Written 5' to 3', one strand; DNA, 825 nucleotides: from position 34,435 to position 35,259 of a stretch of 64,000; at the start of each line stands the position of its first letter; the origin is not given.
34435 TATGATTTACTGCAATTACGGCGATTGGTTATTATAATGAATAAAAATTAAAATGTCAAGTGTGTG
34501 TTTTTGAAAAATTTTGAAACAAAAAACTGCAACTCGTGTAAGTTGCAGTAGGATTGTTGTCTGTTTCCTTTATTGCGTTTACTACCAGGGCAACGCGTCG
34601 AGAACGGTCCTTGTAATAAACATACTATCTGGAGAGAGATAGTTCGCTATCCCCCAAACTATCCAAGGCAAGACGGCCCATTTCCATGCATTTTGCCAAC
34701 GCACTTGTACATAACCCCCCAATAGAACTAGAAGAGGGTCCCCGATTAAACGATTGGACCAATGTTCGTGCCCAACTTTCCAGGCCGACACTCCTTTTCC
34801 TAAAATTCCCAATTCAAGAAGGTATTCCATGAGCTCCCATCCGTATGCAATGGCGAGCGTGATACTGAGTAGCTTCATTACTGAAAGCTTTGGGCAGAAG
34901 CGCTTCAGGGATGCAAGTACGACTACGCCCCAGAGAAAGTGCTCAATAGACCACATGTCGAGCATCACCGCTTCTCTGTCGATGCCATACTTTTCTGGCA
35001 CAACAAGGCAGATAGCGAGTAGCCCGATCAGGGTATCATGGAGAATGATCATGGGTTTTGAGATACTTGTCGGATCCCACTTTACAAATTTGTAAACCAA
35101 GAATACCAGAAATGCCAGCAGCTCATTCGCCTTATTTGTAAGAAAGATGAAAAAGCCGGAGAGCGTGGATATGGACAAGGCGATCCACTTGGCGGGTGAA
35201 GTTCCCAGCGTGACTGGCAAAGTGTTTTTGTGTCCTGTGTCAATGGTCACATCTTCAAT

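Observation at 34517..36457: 586-aa UbiA-type prenyltransferase fusion bracketed by two near-identical 36-nt hairpins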

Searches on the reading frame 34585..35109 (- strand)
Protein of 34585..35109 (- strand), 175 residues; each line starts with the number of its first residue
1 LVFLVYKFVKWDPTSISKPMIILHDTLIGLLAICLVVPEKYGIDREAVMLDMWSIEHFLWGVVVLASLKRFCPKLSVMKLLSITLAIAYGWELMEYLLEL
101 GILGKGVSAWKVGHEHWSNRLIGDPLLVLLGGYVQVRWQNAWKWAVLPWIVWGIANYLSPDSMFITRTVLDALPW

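Call 41: search_protein_families(library=pfam, proteins=[window:34585-35109:-], max_evalue=10)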
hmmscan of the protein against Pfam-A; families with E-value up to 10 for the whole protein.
window:34585-35109:- (175 aa): 2 families
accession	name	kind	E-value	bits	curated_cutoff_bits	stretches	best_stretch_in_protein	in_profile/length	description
PF07444.16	Ycf66_N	-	0.016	15.8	22.3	1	52-95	31-74/76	Ycf66 protein N-terminus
PF25129.1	Pyr4-TMTC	-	0.43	10.7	27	1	78-164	137-217/227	Pyr4-like transmembrane terpene cyclases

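Call 49: find_homologous_proteins(query=A2, max_evalue=0.00001)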
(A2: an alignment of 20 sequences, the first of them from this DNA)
Query A2 (20 sequences) (175 aa, profile of the alignment): 60 proteins with E <= 0.00001 among 8000 candidates.
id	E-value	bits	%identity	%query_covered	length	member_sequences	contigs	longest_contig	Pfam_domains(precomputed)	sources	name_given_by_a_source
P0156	7.5e-60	219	44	71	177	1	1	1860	-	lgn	-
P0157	6.8e-55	203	42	71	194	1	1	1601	-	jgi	jgi:hypothetical protein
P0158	1.2e-54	202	42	71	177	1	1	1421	-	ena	-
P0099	1.9e-54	202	37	76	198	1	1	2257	-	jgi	jgi:hypothetical protein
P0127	2.0e-54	202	36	73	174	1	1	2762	-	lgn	-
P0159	6.2e-54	200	45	76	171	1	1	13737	-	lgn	-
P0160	8.4e-54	200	41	73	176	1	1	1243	-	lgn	-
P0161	1.7e-53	199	36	91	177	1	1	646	-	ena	-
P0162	2.2e-53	198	47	73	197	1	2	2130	-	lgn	-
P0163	8.3e-53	197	42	71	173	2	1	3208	-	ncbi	-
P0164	1.2e-52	196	43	71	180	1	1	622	-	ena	-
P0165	1.9e-52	195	59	85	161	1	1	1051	-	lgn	-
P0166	4.4e-52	194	35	98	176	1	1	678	-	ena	-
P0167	1.2e-51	193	42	71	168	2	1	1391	-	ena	-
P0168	1.9e-51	192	41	77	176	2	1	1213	-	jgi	jgi:hypothetical protein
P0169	7.3e-50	187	37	75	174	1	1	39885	-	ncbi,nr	ncbi:MAG: hypothetical protein NTV81_04200 [Candidatus Komeilibacteria bacterium]|nr:hypothetical pr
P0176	1.1e-34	137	44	54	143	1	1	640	PF09997.15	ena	-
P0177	1.8e-34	137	39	66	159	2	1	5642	-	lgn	-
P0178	4.1e-34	136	42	66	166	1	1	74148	-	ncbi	ncbi:hypothetical protein ACFL08_00500 [Patescibacteria group bacterium]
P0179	7.9e-34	135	39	51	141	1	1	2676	-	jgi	-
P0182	1.9e-31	127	35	70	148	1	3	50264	-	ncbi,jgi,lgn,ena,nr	ncbi:MAG: hypothetical protein FWB73_09120 [Treponema sp.]|nr:hypothetical protein [Treponema sp.]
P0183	8.2e-31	125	40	50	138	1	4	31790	-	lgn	-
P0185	2.8e-30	123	37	55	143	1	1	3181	-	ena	-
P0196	6.1e-28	116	39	52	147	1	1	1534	-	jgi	jgi:hypothetical protein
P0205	8.5e-26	109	44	51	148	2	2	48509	-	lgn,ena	-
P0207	1.4e-25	108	43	50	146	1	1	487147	-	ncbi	-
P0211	2.1e-19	88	33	53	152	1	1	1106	-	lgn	-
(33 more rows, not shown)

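Call 50: find_encoding_contigs(protein=P0169, flank=8000, max_places=2)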
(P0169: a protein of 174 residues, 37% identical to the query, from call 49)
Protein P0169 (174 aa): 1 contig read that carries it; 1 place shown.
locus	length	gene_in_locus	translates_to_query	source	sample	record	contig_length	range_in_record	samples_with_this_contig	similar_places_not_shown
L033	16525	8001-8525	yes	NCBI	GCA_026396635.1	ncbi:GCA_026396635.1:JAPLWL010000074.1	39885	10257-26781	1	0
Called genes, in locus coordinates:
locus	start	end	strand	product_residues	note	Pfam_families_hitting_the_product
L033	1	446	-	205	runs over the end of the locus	PF01553:Acyltransferase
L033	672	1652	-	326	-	PF00579:tRNA-synt_1b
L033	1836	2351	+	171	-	-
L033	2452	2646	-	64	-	PF17770:RNase_J_C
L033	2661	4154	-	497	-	PF00753:Lactamase_B, PF12706:Lactamase_B_2, PF22505:RNase_J_b_CASP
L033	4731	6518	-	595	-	PF00496:SBP_bac_5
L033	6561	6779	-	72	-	PF03840:SecG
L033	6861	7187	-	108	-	-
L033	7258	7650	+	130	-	-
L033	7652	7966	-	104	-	PF01035:DNA_binding_1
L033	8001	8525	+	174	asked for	-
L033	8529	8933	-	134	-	PF08459:UvrC_RNaseH_dom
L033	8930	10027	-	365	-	PF01541:GIY-YIG, PF22920:UvrC_RNaseH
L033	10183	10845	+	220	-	-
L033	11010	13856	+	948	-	PF00005:ABC_tran (faint), PF02463:SMC_N (faint), PF13191:AAA_16 (faint), PF13304:AAA_21 (faint), PF13476:AAA_23 (faint), PF13555:AAA_29 (faint), PF17760:UvrA_inter, PF17755:UvrA_DNA-bind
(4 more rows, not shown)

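Call 52: find_encoding_contigs(protein=P0182, flank=8000, max_places=2)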
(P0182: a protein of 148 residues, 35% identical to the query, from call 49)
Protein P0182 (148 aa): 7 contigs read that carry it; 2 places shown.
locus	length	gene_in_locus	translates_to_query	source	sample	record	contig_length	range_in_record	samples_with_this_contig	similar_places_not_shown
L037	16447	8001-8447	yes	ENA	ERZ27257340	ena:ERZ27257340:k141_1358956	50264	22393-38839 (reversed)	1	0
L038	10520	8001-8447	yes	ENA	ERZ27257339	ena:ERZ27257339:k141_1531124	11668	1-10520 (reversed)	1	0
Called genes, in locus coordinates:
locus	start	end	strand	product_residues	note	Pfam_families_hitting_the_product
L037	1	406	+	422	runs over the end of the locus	PF00709:Adenylsucc_synt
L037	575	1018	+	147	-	PF12797:Fer4_2 (faint), PF12838:Fer4_7 (faint), PF13187:Fer4_9 (faint), PF13247:Fer4_11, PF00037:Fer4 (weak), PF12837:Fer4_6 (weak)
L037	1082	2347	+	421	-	PF07992:Pyr_redox_2, PF13738:Pyr_redox_3 (faint), PF00070:Pyr_redox, PF18267:Rubredoxin_C (weak)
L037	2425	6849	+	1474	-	PF01869:BcrAD_BadFG, PF05378:Hydant_A_N (faint), PF02782:FGGY_C (faint), PF01869:BcrAD_BadFG, PF09989:DUF2229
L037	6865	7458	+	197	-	PF06541:ABC_trans_CmpB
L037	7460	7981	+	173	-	PF01966:HD (weak)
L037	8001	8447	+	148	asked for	-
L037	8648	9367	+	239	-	PF01493:GXGXG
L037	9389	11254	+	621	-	PF13522:GATase_6, PF13537:GATase_7, PF01380:SIS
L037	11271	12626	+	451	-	PF03951:Gln-synt_N, PF00120:Gln-synt_C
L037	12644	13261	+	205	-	PF00072:Response_reg, PF03861:ANTAR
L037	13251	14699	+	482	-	PF13230:GATase_4 (weak), PF13522:GATase_6, PF13537:GATase_7, PF00156:Pribosyltran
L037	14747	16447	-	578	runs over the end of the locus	PF00128:Alpha-amylase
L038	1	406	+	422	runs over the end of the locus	PF00709:Adenylsucc_synt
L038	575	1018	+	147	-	PF12797:Fer4_2 (faint), PF12838:Fer4_7 (faint), PF13187:Fer4_9 (faint), PF13247:Fer4_11, PF00037:Fer4 (weak), PF12837:Fer4_6 (weak)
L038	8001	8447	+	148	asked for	-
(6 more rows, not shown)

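Call 53: search_protein_families(library=pfam, alignment_id=A2, max_evalue=1)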
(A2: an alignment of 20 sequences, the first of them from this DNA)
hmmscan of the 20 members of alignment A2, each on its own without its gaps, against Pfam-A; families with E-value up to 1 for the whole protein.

A. member 1, seq(175 aa): 2 families
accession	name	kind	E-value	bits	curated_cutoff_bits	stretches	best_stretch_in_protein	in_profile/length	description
PF07444.16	Ycf66_N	-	0.016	15.8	22.3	1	52-95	31-74/76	Ycf66 protein N-terminus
PF25129.1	Pyr4-TMTC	-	0.43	10.7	27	1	78-164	137-217/227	Pyr4-like transmembrane terpene cyclases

B. families by the number of members that match (of 20 scanned): 8 families
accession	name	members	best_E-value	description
PF25129.1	Pyr4-TMTC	2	0.013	Pyr4-like transmembrane terpene cyclases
PF05869.16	Dam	1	0.0017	DNA N-6-adenine-methyltransferase (Dam)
PF07444.16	Ycf66_N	1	0.016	Ycf66 protein N-terminus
PF10755.14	DUF2585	1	0.021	Protein of unknown function (DUF2585)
PF24724.1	DUF7676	1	0.023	Family of unknown function (DUF7676)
PF04241.20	DUF423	1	0.33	Protein of unknown function (DUF423)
PF01899.21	MNHE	1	0.72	Na+/H+ ion antiporter subunit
PF13567.11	DUF4131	1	0.76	Domain of unknown function (DUF4131)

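Call 56: search_solved_structures(query=A2, max_evalue=10)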
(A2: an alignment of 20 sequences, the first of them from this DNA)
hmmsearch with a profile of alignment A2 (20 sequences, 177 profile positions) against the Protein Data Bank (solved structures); distinct sequences matched with E-value up to 10: 2.
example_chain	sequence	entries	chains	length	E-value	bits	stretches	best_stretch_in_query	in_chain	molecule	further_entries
5mfi_A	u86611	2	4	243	0.00036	23.4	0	149-172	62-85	YIII(Dq.V2)4CqI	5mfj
4d49_A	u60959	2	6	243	0.0029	20.4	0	149-172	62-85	ARMADILLO REPEAT PROTEIN ARM00027 | YIII(Dq.V1)4CPAF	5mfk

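Call 64: predict_structure(alignment_id=A4)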
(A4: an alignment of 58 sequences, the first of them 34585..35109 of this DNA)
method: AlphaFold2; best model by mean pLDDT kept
length: 175 residues; sequences in the alignment: 58
mean_pLDDT: 86.0   pTM: 0.77
mean pLDDT of the five models: 86.0, 85.6, 85.5, 85.2, 85.2
residues with pLDDT >= 90: 119; 70-90: 15; 50-70: 31; < 50: 10
segments of 3 or more residues with pLDDT < 50: 1-4, 6-8
pLDDT, mean of each block of 10 residues (from residue 1): 48 53 67 61 79 94 98 98 98 97 97 93 96 97 97 96 93 83
secondary structure, 60 per line:
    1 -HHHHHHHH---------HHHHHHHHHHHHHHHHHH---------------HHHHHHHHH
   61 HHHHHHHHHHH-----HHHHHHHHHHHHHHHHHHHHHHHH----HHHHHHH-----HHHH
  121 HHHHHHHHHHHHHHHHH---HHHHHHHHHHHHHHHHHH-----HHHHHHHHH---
elements in order: H2-9 H19-36 H52-71 H77-100 H105-111 H117-137 H141-158 H164-172

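Call 71: fold_search(model_id=the predicted structure, library=pdb)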
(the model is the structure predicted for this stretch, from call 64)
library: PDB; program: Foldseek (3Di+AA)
matches with E <= 10: 21; with E <= 0.001: 0
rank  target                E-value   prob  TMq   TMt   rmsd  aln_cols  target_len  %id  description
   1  6i1z_A                3.1e+00  0.03  0.18  0.13  19.8       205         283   14  Outward facing structure of apo CST (released 2019-06-05)
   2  6i1z_B                4.2e+00  0.02  0.15  0.09  19.6       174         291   15  Outward facing structure of apo CST (released 2019-06-05)
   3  7qco_L                5.0e+00  0.08  0.29  0.33  17.1       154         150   14  The structure of Photosystem I tetramer from Chroococcidiopsis TS-821, a thermophilic, unicellular, non-heterocyst-for (released 2022-04-06)
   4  7dty_R                5.0e+00  0.03  0.20  0.13  16.9       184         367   13  Structural basis of ligand selectivity conferred by the human glucose-dependent insulinotropic polypeptide receptor (released 2021-08-04)
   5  9mgw_L                5.8e+00  0.03  0.22  0.24  17.8       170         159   18  Dunaliella salina PSI-LHCI-TIDI1 supercomplex (released 2025-06-25)
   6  5oy0_0                6.2e+00  0.11  0.29  0.33   9.8       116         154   16  Structure of synechocystis photosystem I trimer at 2.5A resolution (released 2018-02-21)
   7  4l6v_8                6.2e+00  0.10  0.30  0.33  11.0       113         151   17  Crystal structure of a virus like photosystem I from the cyanobacterium Synechocystis PCC 6803 (released 2014-02-05)
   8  8ahx_A                6.2e+00  0.06  0.31  0.29  11.0       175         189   16  Cryo-EM structure of the nitrogen-fixation associated NADH:ferredoxin oxidoreductase RNF from Azotobacter vinelandii (released 2023-11-01)
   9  7jpv_E                6.8e+00  0.03  0.18  0.21  10.8       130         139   16  Rabbit Cav1.1 in the presence of 1 micromolar (S)-(-)-Bay K8644 in nanodiscs at 3.4 Angstrom resolution (released 2020-11-18)
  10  7q5s_A                6.8e+00  0.02  0.16  0.03  30.4       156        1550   12  Protein community member fatty acid synthase complex from C. thermophilum (released 2022-02-02)
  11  8psj_A                7.2e+00  0.02  0.16  0.02  30.0       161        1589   10  Asymmetric unit of the yeast fatty acid synthase in the semi rotated state with ACP at the acetyl transferase domain ( (released 2023-11-22)
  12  8j8m_B                7.6e+00  0.01  0.14  0.07  15.2       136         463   15  Overall structure of the LAT1-4F2hc bound with tryptophan (released 2024-07-10)
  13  6zzx_L                8.0e+00  0.03  0.23  0.25  15.4       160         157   13  Structure of low-light grown Chlorella ohadii Photosystem I (released 2021-07-28)
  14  9lif                  8.0e+00  0.02  0.17  0.19  15.7        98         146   18  Repetitive domain (RP) 1 structure of aciniform spidroin from Latrodectus hesperus (released 2025-10-01)
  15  7w7a_B                8.9e+00  0.07  0.25  0.15   8.0       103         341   20  Heme exporter in complex with Mn-containing protoporphyrin IX, Mn-anomalous data (released 2022-06-22)
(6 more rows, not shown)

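Call 79: search_protein_families(library=pfam, alignment_id=A4, max_evalue=1)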
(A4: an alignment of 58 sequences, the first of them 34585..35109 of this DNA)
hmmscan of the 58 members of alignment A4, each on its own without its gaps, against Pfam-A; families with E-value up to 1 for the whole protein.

A. member 1, window:34585-35109:- (175 aa): 2 families
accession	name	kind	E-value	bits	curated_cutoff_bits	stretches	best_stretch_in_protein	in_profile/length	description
PF07444.16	Ycf66_N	-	0.016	15.8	22.3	1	52-95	31-74/76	Ycf66 protein N-terminus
PF25129.1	Pyr4-TMTC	-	0.43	10.7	27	1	78-164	137-217/227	Pyr4-like transmembrane terpene cyclases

B. families by the number of members that match (of 58 scanned): 28 families (the first 25 are shown)
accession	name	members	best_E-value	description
PF01040.23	UbiA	6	2.9e-23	UbiA prenyltransferase family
PF10755.14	DUF2585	4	0.00076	Protein of unknown function (DUF2585)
PF09997.14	DUF2238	4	0.02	Predicted membrane protein (DUF2238)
PF25129.1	Pyr4-TMTC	3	0.074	Pyr4-like transmembrane terpene cyclases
PF07444.16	Ycf66_N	2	0.016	Ycf66 protein N-terminus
PF01899.21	MNHE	2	0.67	Na+/H+ ion antiporter subunit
PF03647.18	Tmemb_14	1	0.0059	Transmembrane proteins 14C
PF01757.29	Acyl_transf_3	1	0.0068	Acyltransferase domain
PF06298.16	PsbY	1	0.0076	Photosystem II protein Y (PsbY)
PF08285.16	DPM3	1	0.021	Dolichol-phosphate mannosyltransferase subunit 3 (DPM3)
PF06161.16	DUF975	1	0.024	Protein of unknown function (DUF975)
PF19395.4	DUF5970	1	0.039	Family of unknown function (DUF5970)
PF24363.1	DUF7519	1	0.043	Family of unknown function (DUF7519)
PF20482.3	DUF6722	1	0.063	Family of unknown function (DUF6722)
PF07690.21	MFS_1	1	0.14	Major Facilitator Superfamily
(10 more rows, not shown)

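Call 89: search_protein_families(library=pfam, proteins=[P0176, P0179, P0183, P0185, P0196, P0205, P0207, P0178, P0177, P0211], max_evalue=1)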
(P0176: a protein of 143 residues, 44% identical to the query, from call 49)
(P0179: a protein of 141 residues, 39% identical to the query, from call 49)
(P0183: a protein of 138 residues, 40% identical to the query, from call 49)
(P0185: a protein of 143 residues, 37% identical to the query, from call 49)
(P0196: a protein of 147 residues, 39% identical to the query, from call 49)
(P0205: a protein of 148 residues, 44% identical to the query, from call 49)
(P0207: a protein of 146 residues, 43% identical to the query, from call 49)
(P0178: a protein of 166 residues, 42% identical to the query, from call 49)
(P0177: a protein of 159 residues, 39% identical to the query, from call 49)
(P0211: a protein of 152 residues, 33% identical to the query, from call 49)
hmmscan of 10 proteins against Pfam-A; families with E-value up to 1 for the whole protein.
P0176 (143 aa): 2 families
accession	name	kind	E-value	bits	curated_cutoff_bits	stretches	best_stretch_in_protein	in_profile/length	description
PF09997.14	DUF2238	-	0.047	14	26.4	1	19-82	61-123/140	Predicted membrane protein (DUF2238)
PF02217.22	T_Ag_DNA_bind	-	0.15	13.2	25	1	29-62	21-54/94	Origin of replication binding protein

P0179 (141 aa): 1 family
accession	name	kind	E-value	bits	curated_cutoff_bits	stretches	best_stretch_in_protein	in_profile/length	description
PF01738.24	DLH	-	0.17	11.9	21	1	21-47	101-128/217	Dienelactone hydrolase family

P0183 (138 aa): 0 families

P0185 (143 aa): 0 families

P0196 (147 aa): 0 families

P0205 (148 aa): 0 families

P0207 (146 aa): 0 families

P0178 (166 aa): 1 family
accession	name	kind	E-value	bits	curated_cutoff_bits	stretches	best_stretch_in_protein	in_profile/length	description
PF03647.18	Tmemb_14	-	0.0059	17.7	24.8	0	132-148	7-23/92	Transmembrane proteins 14C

P0177 (159 aa): 0 families

P0211 (152 aa): 1 family
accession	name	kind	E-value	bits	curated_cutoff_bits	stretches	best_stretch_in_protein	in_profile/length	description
PF07695.17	7TMR-DISM_7TM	-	0.4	11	29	0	55-146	36-125/205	7TM diverse intracellular signalling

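Call 93: search_protein_families(library=ncbifam, proteins=[window:34585-35109:-, P0182], max_evalue=0.1)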
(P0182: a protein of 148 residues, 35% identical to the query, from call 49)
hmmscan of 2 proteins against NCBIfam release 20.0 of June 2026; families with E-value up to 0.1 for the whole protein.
window:34585-35109:- (175 aa): 0 families

P0182 (148 aa): 0 families

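Call 117: search_solved_structures(query=A4, max_evalue=10, show_alignments=2)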
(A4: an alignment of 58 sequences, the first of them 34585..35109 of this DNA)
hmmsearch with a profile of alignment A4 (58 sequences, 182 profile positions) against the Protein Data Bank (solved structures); distinct sequences matched with E-value up to 10: 2.
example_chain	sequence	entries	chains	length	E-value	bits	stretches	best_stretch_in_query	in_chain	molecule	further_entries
5mfi_A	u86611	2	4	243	0.43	13.3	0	154-176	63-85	YIII(Dq.V2)4CqI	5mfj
2g2l_A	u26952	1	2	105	0.85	12.4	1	129-174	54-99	Synapse-associated protein 97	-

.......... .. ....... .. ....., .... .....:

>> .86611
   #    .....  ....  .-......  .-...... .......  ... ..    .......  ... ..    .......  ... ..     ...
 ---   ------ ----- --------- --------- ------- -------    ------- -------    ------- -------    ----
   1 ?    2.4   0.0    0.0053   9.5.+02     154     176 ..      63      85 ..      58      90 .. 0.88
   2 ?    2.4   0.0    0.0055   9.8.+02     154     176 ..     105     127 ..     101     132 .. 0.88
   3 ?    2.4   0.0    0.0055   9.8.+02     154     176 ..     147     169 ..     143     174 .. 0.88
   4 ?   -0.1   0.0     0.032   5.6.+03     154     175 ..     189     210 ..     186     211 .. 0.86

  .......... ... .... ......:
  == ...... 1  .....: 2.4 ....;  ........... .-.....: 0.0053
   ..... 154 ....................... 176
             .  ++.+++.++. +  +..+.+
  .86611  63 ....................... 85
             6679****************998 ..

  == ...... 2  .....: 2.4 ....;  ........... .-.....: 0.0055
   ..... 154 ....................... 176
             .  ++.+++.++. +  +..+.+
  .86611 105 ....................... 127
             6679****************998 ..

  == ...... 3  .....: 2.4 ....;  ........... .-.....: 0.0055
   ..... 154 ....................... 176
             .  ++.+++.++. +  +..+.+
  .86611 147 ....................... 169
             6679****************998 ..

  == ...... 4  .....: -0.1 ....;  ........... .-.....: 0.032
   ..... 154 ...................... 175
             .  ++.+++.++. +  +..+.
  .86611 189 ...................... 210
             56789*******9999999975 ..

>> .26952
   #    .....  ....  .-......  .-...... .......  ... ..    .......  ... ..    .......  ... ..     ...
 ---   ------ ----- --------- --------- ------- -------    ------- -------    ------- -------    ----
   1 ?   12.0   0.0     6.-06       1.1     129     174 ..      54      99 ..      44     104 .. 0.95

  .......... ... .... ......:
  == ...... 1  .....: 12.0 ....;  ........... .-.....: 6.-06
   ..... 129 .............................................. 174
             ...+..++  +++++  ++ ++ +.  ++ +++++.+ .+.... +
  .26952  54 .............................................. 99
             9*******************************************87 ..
